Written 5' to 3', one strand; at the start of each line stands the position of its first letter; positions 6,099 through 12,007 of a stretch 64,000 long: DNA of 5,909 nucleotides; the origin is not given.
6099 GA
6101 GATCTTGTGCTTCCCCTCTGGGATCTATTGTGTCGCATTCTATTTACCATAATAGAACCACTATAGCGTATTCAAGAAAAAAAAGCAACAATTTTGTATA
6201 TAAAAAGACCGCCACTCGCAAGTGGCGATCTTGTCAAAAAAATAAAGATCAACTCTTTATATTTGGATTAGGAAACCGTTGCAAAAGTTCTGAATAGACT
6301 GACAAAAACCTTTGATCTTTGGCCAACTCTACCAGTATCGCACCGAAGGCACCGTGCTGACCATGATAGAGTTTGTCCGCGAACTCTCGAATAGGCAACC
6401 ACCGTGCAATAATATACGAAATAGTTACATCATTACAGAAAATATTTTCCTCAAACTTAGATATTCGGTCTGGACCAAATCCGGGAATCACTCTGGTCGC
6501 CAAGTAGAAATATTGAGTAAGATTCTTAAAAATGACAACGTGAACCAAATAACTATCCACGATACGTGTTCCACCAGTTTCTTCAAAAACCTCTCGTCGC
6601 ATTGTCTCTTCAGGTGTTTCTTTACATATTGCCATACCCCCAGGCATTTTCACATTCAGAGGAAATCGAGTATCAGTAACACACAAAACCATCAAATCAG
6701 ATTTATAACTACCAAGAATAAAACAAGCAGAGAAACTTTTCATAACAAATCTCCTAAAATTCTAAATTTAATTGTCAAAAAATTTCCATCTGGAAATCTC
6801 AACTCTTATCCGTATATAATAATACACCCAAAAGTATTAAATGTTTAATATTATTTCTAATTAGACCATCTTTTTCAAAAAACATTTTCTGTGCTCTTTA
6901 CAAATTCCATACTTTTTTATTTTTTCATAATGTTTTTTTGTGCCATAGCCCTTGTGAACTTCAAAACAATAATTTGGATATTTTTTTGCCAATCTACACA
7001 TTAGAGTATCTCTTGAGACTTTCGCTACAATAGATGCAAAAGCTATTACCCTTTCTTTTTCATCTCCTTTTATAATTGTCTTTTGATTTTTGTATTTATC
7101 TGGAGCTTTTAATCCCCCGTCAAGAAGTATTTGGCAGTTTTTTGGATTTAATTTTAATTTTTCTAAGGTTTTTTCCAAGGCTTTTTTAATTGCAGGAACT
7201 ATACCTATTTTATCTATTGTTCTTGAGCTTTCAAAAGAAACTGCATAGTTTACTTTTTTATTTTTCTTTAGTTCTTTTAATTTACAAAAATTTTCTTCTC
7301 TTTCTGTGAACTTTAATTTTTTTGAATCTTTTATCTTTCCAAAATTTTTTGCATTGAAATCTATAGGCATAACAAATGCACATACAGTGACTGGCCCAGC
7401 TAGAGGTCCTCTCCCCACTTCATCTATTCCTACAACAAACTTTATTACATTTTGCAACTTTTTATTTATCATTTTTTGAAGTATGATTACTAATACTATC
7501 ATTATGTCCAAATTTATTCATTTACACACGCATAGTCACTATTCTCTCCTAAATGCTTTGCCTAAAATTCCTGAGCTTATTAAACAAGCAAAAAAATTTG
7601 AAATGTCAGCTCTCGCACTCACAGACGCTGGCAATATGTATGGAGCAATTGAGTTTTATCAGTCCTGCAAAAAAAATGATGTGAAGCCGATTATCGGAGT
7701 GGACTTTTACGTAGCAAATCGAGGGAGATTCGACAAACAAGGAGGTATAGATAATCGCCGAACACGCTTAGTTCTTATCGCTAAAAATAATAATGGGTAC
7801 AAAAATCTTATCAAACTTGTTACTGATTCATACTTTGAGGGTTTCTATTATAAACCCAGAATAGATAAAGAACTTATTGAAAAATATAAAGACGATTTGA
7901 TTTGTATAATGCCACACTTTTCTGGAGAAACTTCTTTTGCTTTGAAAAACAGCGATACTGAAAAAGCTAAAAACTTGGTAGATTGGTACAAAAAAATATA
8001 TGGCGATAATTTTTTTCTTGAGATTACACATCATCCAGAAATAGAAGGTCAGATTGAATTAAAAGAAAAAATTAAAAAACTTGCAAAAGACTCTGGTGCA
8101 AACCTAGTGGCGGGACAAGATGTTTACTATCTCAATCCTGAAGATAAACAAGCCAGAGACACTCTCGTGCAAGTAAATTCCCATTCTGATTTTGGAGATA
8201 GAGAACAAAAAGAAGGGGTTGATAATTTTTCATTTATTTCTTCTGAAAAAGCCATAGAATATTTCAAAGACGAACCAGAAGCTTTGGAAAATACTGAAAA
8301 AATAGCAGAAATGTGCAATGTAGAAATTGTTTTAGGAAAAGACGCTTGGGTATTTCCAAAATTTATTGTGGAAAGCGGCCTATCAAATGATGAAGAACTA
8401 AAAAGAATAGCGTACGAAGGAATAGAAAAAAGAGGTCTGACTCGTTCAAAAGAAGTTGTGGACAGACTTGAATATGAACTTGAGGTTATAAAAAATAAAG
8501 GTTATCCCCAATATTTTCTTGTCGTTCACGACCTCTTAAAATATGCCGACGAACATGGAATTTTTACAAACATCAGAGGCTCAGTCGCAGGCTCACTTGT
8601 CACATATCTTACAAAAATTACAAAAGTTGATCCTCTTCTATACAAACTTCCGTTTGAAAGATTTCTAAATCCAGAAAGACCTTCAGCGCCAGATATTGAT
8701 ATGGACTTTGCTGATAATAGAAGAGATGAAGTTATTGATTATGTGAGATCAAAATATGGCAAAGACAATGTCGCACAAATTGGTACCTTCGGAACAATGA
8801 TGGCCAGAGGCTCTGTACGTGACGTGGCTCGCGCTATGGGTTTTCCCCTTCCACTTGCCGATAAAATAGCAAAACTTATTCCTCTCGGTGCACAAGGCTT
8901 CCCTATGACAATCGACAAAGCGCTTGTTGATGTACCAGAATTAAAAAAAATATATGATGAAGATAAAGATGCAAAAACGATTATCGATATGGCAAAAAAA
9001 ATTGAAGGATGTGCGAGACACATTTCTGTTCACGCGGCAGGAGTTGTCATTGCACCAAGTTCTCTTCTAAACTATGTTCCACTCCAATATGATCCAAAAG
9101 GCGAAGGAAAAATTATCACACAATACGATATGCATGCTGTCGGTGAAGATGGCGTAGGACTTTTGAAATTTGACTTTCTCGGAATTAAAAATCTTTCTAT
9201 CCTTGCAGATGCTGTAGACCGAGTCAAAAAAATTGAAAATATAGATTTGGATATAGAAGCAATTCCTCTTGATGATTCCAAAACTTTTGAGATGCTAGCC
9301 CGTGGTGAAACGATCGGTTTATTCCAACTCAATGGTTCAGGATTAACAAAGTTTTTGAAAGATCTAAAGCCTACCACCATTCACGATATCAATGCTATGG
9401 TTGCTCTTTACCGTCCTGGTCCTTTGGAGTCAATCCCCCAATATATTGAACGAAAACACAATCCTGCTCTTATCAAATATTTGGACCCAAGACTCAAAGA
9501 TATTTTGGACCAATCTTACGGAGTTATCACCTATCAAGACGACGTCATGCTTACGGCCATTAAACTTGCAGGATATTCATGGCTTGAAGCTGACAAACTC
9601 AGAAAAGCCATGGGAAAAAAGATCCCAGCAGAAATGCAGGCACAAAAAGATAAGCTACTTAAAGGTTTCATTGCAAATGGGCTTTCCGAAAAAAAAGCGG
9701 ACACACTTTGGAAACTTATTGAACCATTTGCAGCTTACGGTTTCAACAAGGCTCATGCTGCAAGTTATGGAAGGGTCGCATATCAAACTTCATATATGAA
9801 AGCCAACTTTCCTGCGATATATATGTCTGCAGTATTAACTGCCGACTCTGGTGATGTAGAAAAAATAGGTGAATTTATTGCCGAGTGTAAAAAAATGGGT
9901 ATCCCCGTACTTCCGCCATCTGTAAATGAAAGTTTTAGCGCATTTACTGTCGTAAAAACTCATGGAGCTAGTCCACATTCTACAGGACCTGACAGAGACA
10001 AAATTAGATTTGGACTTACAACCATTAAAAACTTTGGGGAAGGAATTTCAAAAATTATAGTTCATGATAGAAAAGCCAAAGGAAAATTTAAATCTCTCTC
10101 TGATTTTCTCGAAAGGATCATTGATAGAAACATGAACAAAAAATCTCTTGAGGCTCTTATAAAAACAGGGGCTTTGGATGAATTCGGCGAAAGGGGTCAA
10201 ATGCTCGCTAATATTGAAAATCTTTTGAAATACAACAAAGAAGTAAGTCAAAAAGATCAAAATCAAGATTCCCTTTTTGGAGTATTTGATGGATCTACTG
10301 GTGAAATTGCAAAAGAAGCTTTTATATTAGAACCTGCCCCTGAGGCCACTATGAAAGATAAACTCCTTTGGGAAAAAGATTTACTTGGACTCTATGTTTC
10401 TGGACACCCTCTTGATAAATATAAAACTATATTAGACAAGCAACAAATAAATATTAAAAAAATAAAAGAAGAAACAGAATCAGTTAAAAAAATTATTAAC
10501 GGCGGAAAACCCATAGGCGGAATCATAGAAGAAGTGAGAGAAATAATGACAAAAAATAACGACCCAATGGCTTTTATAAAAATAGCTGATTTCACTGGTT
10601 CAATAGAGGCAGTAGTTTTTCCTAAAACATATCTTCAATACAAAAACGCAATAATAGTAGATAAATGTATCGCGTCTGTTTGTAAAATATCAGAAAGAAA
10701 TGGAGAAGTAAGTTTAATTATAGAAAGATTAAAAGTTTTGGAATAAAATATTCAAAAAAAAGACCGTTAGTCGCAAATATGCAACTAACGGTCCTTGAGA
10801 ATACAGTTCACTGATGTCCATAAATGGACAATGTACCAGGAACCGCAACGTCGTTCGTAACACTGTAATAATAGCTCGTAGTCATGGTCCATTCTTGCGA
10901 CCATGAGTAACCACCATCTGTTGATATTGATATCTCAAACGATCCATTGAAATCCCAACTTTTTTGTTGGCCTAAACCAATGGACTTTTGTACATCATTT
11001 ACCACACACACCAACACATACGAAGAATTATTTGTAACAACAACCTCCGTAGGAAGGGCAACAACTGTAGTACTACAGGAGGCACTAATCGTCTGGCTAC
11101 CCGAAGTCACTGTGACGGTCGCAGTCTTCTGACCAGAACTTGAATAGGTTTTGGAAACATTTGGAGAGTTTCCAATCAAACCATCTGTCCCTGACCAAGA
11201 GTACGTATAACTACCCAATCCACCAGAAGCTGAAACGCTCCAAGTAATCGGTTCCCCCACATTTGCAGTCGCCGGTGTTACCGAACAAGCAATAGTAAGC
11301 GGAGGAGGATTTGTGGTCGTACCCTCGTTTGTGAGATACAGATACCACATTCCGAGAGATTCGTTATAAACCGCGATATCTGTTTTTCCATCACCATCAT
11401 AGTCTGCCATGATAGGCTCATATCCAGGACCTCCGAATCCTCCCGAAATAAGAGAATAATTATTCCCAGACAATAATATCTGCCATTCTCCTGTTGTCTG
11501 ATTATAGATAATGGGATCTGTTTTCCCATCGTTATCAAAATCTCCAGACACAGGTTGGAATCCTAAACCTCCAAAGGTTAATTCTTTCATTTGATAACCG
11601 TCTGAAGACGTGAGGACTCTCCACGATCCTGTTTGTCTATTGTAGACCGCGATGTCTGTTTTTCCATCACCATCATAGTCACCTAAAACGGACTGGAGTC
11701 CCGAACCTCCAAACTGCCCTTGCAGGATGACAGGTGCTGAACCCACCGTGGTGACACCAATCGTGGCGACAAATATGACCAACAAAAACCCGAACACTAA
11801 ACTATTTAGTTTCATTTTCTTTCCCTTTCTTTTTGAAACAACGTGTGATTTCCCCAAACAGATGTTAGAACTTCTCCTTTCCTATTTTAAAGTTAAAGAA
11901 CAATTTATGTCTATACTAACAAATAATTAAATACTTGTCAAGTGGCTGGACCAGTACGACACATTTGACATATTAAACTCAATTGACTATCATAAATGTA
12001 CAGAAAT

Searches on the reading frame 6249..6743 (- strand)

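Call 41: search_protein_families(library=pfam, proteins=[window:6249-6743:-], max_evalue=0.01)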
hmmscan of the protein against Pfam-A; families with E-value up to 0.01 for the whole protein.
window:6249-6743:- (164 aa): 1 family
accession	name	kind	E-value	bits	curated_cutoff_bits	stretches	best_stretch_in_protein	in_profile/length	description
PF00293.34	NUDIX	-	2.8e-07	31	21.1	1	19-61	17-58/134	NUDIX domain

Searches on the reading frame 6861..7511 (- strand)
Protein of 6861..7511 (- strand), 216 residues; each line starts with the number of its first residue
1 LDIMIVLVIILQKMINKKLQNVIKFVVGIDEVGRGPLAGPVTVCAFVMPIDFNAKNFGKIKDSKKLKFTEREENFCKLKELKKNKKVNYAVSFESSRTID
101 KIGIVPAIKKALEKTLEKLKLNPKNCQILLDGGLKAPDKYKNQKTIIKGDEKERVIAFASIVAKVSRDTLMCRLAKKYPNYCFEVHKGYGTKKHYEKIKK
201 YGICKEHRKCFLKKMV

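Call 41: search_protein_families(library=pfam, proteins=[window:6861-7511:-], max_evalue=0.01)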
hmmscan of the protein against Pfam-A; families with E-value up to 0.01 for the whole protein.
window:6861-7511:- (216 aa): 1 family
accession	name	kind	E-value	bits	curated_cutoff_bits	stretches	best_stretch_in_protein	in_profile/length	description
PF01351.25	RNase_HII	-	3.8e-38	131.8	25.8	1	27-210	1-191/199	Ribonuclease HII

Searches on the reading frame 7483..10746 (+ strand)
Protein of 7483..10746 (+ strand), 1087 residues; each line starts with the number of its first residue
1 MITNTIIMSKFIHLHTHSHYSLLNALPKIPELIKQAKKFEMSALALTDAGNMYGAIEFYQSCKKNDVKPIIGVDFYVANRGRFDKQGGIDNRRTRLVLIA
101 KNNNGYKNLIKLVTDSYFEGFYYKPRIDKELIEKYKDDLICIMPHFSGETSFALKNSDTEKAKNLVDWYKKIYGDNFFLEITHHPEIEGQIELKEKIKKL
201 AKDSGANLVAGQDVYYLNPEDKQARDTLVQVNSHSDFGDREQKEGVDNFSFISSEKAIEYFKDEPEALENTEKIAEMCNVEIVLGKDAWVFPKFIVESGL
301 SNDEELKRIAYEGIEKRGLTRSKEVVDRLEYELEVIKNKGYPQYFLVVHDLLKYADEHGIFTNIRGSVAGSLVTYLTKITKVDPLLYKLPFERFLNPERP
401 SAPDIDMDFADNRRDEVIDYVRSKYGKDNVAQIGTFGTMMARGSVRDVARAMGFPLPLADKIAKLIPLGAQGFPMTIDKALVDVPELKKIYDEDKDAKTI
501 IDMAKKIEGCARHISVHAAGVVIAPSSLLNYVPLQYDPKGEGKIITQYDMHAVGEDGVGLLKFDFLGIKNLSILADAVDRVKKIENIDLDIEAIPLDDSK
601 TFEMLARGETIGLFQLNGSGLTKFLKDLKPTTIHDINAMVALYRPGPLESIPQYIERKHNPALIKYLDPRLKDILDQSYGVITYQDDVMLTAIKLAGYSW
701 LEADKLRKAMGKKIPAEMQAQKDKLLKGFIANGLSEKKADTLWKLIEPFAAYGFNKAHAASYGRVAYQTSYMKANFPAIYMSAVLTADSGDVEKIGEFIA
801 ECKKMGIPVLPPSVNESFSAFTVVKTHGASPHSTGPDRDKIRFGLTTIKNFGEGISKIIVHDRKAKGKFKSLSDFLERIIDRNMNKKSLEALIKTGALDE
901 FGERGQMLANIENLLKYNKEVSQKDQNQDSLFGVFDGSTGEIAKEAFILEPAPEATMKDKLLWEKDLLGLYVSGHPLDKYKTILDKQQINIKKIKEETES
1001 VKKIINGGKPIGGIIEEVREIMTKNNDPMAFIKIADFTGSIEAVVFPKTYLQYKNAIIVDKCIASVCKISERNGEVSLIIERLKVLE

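Call 8: search_protein_families(library=pfam, proteins=[window:7483-10746:+], max_evalue=0.0001)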
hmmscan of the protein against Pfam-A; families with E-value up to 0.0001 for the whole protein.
window:7483-10746:+ (1087 aa): 5 families
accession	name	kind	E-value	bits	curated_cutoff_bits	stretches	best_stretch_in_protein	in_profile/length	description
PF07733.18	DNA_pol3_alpha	-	5.9e-92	308.4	23.9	1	305-567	2-260/260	Bacterial DNA polymerase III alpha NTPase domain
PF17657.6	DNA_pol3_finger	-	1.3e-52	178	22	1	570-733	1-166/166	Bacterial DNA polymerase III alpha subunit finger domain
PF02811.25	PHP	-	5.3e-52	176.9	26.4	1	13-184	1-164/164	PHP domain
PF14579.12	HHH_6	-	7.7e-25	87.4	25.6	1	806-904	1-87/90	Helix-hairpin-helix motif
PF01336.31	tRNA_anti-codon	-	2.2e-09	37.6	27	1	1012-1086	4-75/75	OB-fold nucleic acid binding domain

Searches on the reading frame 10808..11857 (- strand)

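Call 8: search_protein_families(library=pfam, proteins=[window:10808-11857:-], max_evalue=0.0001)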
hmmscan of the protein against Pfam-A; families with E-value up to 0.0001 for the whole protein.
window:10808-11857:- (349 aa): 3 families
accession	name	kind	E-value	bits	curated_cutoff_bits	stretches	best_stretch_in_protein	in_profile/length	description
PF13517.12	FG-GAP_3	-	3e-16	60.2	26.9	2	60-114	1-58/61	FG-GAP-like repeat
PF01839.29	FG-GAP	-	1e-14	54.4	22.1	1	53-74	2-23/37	FG-GAP repeat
PF18911.6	PKD_4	-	6e-08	33.1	27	1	193-264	9-82/85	PKD domain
